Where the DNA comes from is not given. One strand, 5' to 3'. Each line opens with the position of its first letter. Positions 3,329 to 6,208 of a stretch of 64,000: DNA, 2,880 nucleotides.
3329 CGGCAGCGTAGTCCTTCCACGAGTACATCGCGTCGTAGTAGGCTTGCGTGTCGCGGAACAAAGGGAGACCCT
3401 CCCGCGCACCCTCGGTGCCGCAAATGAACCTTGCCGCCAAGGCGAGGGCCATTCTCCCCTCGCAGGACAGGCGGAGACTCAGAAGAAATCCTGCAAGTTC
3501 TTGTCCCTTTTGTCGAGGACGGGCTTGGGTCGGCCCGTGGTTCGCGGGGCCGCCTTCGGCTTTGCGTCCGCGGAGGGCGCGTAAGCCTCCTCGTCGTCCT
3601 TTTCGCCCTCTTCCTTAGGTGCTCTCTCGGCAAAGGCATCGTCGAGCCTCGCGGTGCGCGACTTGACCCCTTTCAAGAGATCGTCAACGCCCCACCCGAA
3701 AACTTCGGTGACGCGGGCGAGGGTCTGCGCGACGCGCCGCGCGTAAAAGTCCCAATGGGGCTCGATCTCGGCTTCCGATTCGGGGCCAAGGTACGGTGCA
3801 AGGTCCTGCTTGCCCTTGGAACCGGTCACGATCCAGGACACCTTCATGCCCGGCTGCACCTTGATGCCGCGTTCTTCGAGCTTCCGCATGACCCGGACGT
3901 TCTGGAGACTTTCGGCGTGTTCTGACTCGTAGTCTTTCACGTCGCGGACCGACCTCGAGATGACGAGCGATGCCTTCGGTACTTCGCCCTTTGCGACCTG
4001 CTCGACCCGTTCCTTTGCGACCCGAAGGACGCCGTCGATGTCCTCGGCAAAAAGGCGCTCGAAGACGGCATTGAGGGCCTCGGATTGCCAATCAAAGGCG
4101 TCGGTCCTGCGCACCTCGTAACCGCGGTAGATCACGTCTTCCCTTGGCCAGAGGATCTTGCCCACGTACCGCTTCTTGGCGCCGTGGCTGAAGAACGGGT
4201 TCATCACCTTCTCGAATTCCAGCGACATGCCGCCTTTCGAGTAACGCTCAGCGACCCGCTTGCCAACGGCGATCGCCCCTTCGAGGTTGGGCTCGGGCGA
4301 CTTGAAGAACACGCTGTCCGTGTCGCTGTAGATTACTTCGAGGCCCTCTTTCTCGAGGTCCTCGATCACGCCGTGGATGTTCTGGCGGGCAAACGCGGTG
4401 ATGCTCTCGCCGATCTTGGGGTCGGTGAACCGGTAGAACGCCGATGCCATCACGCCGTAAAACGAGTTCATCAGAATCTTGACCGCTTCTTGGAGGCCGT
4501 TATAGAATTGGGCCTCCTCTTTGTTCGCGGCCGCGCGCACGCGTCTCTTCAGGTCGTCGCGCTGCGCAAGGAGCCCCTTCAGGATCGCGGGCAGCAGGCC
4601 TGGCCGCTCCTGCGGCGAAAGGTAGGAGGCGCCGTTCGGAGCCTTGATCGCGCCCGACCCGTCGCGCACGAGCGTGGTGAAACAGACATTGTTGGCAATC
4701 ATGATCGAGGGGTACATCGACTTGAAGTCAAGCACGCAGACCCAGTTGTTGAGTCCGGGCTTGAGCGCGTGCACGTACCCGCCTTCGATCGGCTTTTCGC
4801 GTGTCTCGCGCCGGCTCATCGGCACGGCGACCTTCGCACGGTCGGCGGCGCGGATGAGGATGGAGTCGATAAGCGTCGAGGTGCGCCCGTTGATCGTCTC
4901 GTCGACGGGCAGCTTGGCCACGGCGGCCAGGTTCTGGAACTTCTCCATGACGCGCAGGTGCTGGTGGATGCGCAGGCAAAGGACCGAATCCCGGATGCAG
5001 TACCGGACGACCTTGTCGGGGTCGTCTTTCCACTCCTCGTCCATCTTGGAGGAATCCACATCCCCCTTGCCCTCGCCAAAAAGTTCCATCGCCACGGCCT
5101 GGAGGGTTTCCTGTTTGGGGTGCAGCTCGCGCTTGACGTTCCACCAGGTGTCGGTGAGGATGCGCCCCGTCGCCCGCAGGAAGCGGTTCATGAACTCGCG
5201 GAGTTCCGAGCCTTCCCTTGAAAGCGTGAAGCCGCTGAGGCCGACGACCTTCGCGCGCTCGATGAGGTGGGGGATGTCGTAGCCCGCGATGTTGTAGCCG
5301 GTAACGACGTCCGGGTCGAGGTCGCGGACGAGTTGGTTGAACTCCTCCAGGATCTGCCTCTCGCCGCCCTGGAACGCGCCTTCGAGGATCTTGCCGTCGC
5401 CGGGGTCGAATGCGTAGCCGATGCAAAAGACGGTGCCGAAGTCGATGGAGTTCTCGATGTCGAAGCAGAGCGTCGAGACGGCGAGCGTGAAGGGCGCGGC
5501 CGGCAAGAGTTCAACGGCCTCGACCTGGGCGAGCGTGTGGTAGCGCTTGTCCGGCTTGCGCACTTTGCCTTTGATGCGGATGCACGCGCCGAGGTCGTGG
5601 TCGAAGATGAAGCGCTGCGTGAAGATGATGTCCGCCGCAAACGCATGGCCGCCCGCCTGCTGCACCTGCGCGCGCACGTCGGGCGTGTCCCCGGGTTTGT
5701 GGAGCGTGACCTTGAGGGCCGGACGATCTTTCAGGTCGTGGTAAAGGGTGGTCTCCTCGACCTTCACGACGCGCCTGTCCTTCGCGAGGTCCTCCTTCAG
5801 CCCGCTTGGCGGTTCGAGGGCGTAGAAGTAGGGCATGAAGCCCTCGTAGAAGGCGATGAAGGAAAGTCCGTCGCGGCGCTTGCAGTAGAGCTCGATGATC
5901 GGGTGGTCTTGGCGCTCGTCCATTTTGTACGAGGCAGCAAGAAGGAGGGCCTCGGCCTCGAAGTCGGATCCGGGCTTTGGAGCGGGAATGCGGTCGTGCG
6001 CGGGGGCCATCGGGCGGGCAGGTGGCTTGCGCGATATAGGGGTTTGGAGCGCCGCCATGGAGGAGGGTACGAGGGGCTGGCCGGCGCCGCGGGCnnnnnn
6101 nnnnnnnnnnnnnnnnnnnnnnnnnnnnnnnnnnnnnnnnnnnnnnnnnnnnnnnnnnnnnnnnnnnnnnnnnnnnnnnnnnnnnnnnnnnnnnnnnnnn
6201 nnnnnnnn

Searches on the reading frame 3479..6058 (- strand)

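Call 41: search_protein_families(library=pfam, proteins=[window:3479-6058:-], max_evalue=0.00001)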
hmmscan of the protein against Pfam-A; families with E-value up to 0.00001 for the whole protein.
window:3479-6058:- (859 aa): 2 families
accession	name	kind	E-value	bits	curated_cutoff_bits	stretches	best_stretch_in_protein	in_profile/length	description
PF00136.26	DNA_pol_B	-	2.7e-55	188.4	23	1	384-784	2-450/453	DNA polymerase family B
PF03104.25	DNA_pol_B_exo1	-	6.6e-12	45.8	23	1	233-322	143-242/242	DNA polymerase family B, exonuclease domain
